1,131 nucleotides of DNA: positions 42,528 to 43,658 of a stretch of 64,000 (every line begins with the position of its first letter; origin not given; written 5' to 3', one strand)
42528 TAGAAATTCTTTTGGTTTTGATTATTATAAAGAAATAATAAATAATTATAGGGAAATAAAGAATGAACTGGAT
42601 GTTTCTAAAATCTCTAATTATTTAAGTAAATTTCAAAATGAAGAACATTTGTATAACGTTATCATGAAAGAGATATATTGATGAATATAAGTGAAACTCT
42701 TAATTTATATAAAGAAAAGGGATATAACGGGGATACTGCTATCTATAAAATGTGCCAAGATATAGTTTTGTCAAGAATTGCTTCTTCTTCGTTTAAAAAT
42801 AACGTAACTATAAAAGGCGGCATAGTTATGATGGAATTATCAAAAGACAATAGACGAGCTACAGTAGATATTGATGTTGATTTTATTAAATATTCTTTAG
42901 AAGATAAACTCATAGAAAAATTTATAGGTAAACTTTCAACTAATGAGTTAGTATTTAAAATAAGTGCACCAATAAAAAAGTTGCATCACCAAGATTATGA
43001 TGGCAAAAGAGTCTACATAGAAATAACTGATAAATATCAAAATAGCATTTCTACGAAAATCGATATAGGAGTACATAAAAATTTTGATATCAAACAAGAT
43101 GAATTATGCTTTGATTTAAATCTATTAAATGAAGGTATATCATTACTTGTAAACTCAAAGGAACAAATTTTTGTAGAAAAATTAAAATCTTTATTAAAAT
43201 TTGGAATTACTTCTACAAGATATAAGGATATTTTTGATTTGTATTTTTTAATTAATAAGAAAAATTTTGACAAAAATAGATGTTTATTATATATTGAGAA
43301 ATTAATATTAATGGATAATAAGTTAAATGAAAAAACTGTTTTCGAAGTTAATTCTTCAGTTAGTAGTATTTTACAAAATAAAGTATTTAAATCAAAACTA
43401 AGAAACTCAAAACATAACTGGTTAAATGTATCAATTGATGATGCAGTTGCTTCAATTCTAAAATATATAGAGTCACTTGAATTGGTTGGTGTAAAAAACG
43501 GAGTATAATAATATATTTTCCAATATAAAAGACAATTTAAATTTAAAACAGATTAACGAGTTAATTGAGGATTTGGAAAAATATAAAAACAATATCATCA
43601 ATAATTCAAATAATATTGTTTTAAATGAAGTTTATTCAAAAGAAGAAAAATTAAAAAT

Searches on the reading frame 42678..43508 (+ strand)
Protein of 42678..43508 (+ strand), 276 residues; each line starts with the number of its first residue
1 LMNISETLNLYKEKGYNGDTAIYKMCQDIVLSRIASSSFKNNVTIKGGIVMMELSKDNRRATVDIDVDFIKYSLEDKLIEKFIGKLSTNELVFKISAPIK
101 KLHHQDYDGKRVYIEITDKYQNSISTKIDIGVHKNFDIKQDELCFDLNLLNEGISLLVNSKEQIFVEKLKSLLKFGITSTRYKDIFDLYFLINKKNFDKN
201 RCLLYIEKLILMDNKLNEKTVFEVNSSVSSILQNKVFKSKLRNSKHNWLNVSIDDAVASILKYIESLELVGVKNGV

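Call 12: search_protein_families(library=pfam, proteins=[window:42678-43508:+], max_evalue=0.001)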
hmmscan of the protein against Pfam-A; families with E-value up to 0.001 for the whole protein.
window:42678-43508:+ (276 aa): 1 family
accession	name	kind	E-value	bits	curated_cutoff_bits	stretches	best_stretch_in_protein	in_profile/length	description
PF08843.17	AbiEii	-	7.8e-20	72.3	22.5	1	30-201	2-177/238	Nucleotidyl transferase AbiEii toxin, Type IV TA system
